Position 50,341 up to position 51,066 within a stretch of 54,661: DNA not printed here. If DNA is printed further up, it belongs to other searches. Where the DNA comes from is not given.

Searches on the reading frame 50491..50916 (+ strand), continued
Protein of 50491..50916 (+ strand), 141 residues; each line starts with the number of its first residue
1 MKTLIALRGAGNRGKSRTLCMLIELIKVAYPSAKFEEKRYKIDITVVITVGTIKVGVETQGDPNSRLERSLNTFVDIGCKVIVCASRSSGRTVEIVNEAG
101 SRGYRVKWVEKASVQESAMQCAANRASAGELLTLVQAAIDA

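Call 53: search_protein_families(library=pfam, proteins=[P0070, P0078, P0110, P0196, P0157, P0163, P0100, P0150, P0200, P0102], max_evalue=0.01)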
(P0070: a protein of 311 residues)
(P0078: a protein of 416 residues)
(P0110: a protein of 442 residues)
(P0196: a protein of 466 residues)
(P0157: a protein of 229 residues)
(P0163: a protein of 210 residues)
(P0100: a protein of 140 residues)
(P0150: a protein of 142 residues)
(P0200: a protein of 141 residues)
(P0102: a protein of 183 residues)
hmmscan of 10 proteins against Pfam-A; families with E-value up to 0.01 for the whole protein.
P0070 (311 aa): 1 family
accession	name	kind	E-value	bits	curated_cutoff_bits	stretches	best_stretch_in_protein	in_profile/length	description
PF05168.19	HEPN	-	0.001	19.6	22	1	62-105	25-68/117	HEPN domain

P0078 (416 aa): 1 family
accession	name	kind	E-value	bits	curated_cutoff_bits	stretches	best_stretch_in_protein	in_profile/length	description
PF11185.13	DUF2971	-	6.9e-11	43.8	22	1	269-347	1-89/89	Protein of unknown function (DUF2971)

P0110 (442 aa): 0 families

P0196 (466 aa): 2 families
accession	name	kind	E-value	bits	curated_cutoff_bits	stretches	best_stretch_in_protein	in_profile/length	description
PF04326.19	SLFN_AlbA_2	-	1e-16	61.9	25.3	1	177-304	1-117/118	Schlafen, AlbA_2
PF07372.17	DUF1491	-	0.0082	16.9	25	0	381-412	65-96/104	Protein of unknown function (DUF1491)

P0157 (229 aa): 1 family
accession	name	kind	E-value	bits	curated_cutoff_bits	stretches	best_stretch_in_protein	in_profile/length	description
PF00448.28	SRP54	-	0.0085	16.2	22.7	0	81-180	2-98/196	SRP54-type protein, GTPase domain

P0163 (210 aa): 1 family
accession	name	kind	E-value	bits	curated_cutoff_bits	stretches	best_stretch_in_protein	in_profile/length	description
PF13245.12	AAA_19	-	0.0068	17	25.1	0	73-106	6-39/134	AAA domain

P0100 (140 aa): 0 families

P0150 (142 aa): 0 families

P0200 (141 aa): 1 family
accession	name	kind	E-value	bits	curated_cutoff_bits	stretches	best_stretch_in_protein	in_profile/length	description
PF20593.3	DUF6793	-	0.0061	17.1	27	1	21-93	23-92/107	Family of unknown function (DUF6793)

P0102 (183 aa): 1 family
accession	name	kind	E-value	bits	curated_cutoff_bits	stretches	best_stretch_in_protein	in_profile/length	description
PF20545.3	DUF6759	-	0.00099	19.6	27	1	62-103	5-46/94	Domain of unknown function (DUF6759)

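Call 54: list_cluster_members(proteins=[P0060, P0064, P0066, P0071, P0078, P0110, P0196, P0094, P0125, P0092])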
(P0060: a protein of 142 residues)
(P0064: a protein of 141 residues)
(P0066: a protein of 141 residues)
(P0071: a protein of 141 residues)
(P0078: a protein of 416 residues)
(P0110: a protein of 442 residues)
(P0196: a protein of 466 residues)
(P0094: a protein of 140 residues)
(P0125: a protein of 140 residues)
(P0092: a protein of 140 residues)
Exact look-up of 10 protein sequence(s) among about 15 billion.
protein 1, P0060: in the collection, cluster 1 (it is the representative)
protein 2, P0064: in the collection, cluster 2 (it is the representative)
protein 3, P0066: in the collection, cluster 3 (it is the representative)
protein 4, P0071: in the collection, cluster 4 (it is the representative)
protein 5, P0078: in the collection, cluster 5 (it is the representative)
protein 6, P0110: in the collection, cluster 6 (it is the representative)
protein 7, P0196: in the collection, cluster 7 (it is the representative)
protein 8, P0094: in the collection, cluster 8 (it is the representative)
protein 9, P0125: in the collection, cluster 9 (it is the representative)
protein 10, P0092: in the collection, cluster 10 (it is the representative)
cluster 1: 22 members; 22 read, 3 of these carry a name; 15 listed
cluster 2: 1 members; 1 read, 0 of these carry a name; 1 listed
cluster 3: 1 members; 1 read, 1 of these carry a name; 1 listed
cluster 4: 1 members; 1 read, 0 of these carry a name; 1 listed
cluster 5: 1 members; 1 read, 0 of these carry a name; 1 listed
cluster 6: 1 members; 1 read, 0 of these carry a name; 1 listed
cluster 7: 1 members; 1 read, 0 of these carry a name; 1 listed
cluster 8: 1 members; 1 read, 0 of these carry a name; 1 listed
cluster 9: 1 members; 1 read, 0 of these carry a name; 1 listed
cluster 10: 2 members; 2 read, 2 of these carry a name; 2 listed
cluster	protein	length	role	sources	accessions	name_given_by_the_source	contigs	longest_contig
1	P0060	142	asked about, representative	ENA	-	-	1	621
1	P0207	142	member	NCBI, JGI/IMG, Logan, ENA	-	hypothetical protein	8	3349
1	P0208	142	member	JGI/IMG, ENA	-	hypothetical protein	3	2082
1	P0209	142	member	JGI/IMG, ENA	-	hypothetical protein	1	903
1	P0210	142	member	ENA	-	-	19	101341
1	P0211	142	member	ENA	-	-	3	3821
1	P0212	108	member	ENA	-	-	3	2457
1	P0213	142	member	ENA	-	-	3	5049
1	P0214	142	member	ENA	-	-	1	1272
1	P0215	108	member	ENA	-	-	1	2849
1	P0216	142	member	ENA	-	-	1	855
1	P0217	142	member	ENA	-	-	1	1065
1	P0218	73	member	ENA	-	-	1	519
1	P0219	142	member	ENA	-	-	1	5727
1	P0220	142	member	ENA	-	-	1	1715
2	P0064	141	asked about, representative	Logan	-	-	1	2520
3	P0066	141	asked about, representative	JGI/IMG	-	predicted kinase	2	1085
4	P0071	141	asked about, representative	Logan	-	-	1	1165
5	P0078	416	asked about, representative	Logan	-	-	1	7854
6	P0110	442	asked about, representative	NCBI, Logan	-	-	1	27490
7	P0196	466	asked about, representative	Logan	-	-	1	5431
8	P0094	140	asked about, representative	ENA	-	-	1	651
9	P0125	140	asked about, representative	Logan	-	-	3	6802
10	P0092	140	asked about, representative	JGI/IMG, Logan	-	hypothetical protein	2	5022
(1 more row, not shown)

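Call 70: search_protein_families(library=pfam, proteins=[L015:4592-5377:+], max_evalue=0.1)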
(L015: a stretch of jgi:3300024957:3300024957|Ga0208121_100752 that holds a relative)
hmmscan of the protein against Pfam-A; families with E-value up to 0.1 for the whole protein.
L015:4592-5377:+ (261 aa): 0 families

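Call 71: search_protein_families(library=phrogs, proteins=[window:50491-50916:+], max_evalue=0.1)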
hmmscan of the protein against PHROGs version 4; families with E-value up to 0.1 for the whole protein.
window:50491-50916:+ (141 aa): 2 families
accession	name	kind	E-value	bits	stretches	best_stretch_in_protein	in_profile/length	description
phrog_35754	-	unknown function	0.04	14.7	1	8-55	38-85/160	-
phrog_12877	-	unknown function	0.092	13.3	0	34-101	16-83/182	-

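Call 80: find_related_loci(query=A1, collection=viral_contigs, flank=4000)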
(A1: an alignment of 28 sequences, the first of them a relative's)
Query A1 (141 aa) in viral_contigs; peptide patterns used: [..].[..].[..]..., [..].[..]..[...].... (x = any residue, [..] = any of these).
20 stretches matched a pattern; 3 encode a relative of the query (tblastn E <= 1e-3); 3 distinct loci.
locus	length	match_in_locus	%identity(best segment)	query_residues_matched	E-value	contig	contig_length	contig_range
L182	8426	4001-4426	35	2-141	2e-24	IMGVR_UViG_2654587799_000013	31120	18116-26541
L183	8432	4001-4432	40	1-141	2e-22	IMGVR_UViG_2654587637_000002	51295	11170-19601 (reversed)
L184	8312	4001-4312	37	4-97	3e-16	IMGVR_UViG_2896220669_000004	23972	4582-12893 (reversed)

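Call 89: find_encoding_contigs(protein=P0027, flank=5000, max_places=2)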
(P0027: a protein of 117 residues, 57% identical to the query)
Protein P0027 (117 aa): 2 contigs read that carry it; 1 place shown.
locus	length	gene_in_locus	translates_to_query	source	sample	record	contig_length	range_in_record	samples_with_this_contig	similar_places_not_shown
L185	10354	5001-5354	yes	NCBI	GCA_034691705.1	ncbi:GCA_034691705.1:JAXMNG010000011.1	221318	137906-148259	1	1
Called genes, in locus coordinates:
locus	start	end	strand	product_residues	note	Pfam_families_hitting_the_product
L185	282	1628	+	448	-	PF07690:MFS_1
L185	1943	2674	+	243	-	PF13676:TIR_2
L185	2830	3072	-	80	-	-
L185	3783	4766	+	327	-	-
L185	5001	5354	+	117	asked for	-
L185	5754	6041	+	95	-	-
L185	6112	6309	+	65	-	-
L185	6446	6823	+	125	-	PF00903:Glyoxalase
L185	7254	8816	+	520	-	PF12902:Ferritin-like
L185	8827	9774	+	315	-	-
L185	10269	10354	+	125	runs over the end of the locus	-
